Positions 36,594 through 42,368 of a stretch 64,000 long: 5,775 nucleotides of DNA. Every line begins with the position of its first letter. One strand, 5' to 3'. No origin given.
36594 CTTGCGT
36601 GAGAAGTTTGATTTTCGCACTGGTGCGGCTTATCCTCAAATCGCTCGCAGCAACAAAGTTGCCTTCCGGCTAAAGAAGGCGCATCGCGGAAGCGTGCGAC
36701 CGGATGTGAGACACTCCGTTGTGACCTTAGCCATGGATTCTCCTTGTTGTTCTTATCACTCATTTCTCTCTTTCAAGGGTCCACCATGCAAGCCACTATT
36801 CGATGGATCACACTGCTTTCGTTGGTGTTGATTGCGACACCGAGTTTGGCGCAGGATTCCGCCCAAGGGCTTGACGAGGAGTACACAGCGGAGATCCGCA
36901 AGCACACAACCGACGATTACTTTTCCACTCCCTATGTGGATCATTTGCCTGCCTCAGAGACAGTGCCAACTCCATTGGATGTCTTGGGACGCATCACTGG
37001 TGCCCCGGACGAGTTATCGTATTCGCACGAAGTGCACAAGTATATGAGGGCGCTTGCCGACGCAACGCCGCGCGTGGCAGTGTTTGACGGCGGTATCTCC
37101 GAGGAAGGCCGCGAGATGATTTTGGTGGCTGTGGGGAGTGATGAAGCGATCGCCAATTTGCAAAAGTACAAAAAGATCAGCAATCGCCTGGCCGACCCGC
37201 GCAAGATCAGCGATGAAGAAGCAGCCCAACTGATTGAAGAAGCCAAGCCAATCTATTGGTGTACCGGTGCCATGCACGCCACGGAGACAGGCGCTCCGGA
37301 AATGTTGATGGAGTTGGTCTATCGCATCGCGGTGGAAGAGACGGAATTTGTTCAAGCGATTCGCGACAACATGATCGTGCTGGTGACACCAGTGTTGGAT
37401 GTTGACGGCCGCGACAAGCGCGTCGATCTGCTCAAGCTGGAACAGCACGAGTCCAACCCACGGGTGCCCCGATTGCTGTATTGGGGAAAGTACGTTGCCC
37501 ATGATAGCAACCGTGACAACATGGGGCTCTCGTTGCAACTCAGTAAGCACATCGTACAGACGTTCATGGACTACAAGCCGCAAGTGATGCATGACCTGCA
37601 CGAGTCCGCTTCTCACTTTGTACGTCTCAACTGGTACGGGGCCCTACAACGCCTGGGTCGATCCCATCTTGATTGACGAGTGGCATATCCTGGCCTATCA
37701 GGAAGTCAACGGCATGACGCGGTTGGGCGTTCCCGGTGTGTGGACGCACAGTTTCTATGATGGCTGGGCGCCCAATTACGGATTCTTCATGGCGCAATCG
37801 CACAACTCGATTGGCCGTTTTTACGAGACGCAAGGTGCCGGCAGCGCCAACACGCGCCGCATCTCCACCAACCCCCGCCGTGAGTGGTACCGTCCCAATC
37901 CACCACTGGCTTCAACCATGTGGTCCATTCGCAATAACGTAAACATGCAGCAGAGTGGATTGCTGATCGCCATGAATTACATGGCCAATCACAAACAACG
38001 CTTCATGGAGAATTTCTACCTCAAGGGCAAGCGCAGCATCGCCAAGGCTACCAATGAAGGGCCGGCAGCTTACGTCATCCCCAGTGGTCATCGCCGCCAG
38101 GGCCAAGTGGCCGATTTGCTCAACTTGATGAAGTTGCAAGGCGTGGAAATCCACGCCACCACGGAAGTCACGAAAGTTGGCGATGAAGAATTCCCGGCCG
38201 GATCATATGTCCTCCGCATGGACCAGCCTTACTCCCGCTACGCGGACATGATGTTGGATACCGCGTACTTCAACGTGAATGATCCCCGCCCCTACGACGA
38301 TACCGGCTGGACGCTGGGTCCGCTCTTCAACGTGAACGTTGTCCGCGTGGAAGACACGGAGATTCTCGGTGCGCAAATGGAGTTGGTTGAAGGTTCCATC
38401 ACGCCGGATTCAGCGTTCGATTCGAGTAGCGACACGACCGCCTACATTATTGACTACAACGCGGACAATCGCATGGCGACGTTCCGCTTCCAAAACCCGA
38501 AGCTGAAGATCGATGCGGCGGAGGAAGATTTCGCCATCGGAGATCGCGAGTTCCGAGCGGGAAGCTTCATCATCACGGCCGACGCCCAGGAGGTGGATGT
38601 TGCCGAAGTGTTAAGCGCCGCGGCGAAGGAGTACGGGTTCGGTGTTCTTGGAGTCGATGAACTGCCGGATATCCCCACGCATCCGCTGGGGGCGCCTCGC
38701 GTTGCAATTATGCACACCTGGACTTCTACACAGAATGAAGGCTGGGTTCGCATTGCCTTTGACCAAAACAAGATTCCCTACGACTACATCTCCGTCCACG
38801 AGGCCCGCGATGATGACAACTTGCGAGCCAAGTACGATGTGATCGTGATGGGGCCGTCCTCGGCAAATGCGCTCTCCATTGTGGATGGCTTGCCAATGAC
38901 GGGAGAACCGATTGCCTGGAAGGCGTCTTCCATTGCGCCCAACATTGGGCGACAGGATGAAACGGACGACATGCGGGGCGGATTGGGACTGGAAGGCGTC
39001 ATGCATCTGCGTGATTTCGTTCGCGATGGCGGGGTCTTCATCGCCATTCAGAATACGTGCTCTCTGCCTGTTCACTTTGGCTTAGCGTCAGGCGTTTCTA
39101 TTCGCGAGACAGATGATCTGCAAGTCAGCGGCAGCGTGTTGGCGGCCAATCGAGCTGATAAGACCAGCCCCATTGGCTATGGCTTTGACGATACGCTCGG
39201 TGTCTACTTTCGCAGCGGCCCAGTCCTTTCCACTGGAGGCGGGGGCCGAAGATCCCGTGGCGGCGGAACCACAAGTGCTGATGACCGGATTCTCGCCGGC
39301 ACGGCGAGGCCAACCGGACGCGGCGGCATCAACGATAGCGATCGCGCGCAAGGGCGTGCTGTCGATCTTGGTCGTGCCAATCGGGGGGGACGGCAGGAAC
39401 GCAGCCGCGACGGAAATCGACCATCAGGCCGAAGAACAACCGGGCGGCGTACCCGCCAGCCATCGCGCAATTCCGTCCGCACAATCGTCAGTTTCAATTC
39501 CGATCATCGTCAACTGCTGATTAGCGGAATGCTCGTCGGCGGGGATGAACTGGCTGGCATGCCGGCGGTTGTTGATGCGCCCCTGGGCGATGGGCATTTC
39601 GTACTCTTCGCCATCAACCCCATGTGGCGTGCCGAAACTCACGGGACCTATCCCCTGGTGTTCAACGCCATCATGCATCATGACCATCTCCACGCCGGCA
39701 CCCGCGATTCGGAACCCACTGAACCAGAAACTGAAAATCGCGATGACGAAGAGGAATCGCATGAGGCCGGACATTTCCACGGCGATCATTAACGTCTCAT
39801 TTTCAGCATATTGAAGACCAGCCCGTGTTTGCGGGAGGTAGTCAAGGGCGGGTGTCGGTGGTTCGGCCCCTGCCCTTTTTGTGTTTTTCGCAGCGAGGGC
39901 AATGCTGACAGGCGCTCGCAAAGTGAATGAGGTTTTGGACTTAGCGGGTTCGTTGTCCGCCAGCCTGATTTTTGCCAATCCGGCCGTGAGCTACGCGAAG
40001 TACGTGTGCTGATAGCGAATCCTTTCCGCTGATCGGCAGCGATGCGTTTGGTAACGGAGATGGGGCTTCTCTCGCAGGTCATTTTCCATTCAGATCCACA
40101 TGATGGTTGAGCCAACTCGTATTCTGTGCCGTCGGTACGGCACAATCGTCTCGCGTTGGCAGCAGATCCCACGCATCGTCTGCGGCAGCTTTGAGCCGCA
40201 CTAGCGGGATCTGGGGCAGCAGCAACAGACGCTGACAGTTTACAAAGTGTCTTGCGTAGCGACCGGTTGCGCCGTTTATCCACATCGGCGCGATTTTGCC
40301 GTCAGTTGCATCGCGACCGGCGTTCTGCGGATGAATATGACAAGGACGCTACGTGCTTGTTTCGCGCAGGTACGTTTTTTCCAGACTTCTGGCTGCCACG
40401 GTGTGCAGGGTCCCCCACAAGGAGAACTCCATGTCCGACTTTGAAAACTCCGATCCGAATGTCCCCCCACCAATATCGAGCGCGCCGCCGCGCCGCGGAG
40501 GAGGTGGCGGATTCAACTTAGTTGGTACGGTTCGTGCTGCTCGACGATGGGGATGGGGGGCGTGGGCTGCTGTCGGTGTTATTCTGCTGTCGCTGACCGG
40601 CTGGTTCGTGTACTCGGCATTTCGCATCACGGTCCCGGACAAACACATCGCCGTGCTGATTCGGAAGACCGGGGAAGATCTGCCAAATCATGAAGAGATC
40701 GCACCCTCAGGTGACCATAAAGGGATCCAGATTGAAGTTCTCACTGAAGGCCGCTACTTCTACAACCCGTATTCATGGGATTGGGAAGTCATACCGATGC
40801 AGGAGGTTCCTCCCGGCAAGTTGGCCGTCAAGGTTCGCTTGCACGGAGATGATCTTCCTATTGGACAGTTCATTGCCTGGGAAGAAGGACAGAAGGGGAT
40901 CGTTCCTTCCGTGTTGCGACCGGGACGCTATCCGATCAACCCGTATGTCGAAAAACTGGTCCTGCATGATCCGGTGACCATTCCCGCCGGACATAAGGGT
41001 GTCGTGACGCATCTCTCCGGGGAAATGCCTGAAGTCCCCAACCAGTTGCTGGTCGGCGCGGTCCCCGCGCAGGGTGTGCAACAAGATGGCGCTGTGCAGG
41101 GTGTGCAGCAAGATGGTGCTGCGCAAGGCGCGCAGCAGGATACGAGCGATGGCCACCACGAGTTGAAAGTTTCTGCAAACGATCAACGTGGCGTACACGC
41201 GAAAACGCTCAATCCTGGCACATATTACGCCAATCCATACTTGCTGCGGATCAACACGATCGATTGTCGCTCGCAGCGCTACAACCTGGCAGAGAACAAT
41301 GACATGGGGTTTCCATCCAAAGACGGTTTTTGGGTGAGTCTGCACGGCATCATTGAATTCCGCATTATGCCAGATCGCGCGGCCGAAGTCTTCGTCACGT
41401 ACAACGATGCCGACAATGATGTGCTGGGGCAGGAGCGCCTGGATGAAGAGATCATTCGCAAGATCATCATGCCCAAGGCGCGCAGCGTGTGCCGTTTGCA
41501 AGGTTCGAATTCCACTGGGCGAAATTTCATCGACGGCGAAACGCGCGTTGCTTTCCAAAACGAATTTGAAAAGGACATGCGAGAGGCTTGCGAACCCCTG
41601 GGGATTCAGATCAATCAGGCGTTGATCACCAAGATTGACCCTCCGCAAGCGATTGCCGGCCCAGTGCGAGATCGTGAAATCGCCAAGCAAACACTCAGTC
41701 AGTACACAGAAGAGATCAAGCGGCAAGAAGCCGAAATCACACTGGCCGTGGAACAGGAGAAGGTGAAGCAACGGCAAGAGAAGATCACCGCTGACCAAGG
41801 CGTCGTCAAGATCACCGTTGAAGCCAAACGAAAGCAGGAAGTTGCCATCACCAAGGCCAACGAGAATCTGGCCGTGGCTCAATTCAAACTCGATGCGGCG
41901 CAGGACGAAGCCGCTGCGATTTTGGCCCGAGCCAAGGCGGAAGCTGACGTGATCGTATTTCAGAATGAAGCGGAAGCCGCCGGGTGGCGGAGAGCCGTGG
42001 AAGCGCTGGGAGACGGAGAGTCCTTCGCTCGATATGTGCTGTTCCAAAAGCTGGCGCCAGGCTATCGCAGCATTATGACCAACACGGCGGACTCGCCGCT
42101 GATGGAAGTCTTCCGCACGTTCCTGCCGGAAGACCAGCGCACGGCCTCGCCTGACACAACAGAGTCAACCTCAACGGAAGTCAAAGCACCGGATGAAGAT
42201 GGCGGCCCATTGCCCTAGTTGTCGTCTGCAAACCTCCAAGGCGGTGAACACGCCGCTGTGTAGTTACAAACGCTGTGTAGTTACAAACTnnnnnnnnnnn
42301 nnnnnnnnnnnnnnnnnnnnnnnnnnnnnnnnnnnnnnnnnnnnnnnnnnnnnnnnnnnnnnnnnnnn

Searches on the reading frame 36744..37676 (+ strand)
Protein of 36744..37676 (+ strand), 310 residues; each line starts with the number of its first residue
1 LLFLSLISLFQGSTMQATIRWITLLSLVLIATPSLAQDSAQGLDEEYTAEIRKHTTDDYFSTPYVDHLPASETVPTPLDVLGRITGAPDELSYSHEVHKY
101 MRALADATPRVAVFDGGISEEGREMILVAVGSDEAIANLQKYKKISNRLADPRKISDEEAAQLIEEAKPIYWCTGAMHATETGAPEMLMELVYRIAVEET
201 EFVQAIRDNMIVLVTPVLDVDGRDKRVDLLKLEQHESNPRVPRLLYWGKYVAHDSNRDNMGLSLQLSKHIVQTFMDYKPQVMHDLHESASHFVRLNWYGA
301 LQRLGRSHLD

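Call 10: search_protein_families(library=pfam, proteins=[window:36744-37676:+], max_evalue=0.01)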
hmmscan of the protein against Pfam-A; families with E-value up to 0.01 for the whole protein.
window:36744-37676:+ (310 aa): 1 family
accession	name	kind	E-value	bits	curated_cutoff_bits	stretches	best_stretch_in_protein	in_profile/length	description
PF00246.29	Peptidase_M14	-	8.1e-13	49.1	21.6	1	98-225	2-105/286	Zinc carboxypeptidase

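Call 82: search_protein_families(library=ncbifam, proteins=[window:36744-37676:+], max_evalue=0.001)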
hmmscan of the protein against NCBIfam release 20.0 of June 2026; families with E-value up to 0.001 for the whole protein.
window:36744-37676:+ (310 aa): 0 families

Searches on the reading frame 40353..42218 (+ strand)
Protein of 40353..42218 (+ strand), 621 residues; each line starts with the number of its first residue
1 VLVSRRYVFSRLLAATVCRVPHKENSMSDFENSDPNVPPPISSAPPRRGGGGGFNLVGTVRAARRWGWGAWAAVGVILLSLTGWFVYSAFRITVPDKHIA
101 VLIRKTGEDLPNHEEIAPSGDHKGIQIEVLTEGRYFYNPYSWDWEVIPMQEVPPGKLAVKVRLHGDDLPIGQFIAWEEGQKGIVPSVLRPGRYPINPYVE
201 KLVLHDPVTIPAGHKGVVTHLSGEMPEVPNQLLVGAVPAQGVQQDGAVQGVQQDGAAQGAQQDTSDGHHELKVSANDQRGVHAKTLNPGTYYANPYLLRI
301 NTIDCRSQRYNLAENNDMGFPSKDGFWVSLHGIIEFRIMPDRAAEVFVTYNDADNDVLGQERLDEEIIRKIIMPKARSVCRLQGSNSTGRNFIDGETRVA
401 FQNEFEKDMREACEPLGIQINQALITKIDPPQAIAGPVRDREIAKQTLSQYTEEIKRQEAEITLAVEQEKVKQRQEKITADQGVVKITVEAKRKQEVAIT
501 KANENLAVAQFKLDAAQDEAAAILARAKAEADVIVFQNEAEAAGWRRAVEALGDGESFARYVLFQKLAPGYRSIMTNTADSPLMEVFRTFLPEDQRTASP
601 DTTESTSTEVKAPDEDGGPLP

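Call 10: search_protein_families(library=pfam, proteins=[window:40353-42218:+], max_evalue=0.01)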
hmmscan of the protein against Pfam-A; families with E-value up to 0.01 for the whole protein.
window:40353-42218:+ (621 aa): 1 family
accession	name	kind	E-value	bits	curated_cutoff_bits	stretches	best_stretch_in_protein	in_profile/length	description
PF01145.31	Band_7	-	7.7e-26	91.6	23.6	1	281-461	16-175/176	SPFH domain / Band 7 family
